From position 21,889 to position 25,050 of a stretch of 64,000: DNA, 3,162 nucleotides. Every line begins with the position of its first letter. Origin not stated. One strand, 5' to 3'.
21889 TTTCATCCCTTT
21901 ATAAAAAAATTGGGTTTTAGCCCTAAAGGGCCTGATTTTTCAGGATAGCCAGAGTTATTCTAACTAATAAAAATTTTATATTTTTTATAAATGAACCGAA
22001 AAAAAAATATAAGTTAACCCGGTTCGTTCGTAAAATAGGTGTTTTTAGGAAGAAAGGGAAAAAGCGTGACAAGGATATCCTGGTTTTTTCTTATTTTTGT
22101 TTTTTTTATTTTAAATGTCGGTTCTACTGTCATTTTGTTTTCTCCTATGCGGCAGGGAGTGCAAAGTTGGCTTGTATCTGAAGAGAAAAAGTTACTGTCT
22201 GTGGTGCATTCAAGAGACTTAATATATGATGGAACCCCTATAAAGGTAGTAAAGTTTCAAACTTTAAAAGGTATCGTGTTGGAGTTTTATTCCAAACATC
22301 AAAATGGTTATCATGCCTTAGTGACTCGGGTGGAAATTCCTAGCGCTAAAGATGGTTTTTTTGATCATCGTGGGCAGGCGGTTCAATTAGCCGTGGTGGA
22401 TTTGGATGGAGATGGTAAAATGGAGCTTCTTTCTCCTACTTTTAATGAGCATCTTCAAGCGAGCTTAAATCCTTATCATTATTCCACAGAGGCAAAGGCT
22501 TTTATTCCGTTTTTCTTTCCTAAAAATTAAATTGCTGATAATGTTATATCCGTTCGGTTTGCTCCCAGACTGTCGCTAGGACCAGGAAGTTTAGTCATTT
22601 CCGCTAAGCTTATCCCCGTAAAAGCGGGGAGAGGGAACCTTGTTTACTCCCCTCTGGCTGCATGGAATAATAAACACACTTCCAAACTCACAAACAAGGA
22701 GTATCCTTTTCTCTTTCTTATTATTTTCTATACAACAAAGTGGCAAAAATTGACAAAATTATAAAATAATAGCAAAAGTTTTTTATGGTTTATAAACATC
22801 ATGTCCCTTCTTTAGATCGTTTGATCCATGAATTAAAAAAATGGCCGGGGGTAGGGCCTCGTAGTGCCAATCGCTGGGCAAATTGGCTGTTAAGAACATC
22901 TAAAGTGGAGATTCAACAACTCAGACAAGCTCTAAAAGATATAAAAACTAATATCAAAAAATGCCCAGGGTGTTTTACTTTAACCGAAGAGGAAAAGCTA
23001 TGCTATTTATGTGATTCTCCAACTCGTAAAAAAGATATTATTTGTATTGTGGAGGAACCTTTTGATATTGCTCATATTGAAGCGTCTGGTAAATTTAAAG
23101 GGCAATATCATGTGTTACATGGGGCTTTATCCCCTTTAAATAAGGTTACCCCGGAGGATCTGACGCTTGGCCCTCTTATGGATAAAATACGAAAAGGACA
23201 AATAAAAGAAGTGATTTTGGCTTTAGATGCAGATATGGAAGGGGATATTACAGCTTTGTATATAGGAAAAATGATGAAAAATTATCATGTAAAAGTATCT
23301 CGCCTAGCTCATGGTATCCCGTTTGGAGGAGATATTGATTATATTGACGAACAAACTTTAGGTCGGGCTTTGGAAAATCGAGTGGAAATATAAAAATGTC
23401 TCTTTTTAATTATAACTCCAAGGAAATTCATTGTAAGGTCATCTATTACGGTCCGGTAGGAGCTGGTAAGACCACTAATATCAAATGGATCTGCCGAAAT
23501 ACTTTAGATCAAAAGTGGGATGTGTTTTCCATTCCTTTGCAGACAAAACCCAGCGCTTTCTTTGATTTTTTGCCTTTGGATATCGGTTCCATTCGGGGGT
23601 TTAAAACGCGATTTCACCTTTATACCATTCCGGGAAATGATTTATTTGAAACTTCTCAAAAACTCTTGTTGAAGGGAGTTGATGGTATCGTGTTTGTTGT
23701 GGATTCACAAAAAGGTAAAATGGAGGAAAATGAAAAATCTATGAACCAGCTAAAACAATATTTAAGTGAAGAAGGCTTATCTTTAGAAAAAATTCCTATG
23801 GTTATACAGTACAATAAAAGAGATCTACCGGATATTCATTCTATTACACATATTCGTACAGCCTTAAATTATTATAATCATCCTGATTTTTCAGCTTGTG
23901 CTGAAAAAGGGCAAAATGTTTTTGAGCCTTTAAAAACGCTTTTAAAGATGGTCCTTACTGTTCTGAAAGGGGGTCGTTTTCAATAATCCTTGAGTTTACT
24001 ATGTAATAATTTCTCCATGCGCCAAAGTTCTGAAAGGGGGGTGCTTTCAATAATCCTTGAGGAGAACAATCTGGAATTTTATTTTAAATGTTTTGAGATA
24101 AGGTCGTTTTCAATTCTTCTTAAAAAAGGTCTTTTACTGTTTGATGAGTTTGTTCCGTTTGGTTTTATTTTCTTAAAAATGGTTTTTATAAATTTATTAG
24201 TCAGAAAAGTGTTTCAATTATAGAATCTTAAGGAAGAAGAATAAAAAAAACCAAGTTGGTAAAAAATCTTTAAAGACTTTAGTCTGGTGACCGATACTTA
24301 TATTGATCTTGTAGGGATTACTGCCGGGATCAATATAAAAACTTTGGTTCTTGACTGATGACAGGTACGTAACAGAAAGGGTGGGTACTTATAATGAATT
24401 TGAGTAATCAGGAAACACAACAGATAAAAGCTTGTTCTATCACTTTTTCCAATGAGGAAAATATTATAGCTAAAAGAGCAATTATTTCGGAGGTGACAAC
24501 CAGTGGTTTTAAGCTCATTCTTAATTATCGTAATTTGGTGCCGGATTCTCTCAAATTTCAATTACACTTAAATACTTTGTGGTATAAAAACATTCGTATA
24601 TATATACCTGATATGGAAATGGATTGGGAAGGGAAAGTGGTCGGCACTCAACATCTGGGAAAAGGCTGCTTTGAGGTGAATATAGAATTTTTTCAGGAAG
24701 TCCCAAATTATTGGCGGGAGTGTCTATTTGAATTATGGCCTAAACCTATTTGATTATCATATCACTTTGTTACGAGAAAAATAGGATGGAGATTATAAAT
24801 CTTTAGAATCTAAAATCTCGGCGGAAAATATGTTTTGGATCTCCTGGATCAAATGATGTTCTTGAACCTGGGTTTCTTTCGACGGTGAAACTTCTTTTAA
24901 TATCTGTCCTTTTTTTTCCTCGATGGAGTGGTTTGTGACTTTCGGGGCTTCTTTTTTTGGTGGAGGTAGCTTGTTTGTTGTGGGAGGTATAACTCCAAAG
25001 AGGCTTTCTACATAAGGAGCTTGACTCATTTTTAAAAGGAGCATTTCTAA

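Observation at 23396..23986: MglA carries substitutions at both GTPase hot spots (G21V, Q82N), has no adjacent mglB, and is coupled to recR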

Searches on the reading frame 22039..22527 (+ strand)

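Call 3: search_protein_families(library=pfam, proteins=[window:22039-22527:+], max_evalue=0.1)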
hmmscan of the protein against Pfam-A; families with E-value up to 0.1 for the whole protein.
window:22039-22527:+ (163 aa): 2 families
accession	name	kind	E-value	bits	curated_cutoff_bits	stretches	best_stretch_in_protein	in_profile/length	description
PF13517.12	FG-GAP_3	-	0.002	19.1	26.9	1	108-131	37-60/61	FG-GAP-like repeat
PF01839.29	FG-GAP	-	0.0032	17.8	22.1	1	116-131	4-19/37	FG-GAP repeat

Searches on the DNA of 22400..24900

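Call 50: search_rna_families(source=window, start=22400, end=24900, threshold=evalue, max_evalue=1)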
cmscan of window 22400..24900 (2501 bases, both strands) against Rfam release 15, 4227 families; matches with E-value up to 1: 1.
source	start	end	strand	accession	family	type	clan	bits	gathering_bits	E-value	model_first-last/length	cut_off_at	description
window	23271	23290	+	RF04336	Plastid-petD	Intron;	-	24.7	65.5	0.031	17-36/47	no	Plastid-petD group II-D5 intron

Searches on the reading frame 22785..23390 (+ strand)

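Call 3: search_protein_families(library=pfam, proteins=[window:22785-23390:+], max_evalue=0.1)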
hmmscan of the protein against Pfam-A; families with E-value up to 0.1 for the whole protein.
window:22785-23390:+ (202 aa): 5 families
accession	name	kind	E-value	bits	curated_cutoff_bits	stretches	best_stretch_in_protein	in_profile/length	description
PF13662.12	Toprim_4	-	3.6e-24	85.2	25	1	85-175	2-85/85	Toprim domain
PF21175.2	RecR_C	-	4.8e-12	45.5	22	1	177-199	1-23/24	RecR, C-terminal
PF01751.28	Toprim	-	2e-11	44.4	23.1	1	86-174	2-96/96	Toprim domain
PF21176.3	RecR_HhH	-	3.4e-11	43.2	27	1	10-52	1-43/45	RecR, helix-hairpin-helix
PF16476.10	DUF5053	-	0.089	12.9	26.6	0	40-60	47-67/71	Domain of unknown function (DUF5053)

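Call 4: search_protein_families(library=ncbifam, proteins=[window:22785-23390:+], max_evalue=0.1)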
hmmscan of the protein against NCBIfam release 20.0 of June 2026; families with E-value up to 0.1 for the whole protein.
window:22785-23390:+ (202 aa): 1 family
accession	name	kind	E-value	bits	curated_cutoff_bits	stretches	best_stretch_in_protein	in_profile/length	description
TIGR00615.1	recR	equivalog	5.9e-67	224.9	162.55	1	7-199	4-195/196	recombination mediator RecR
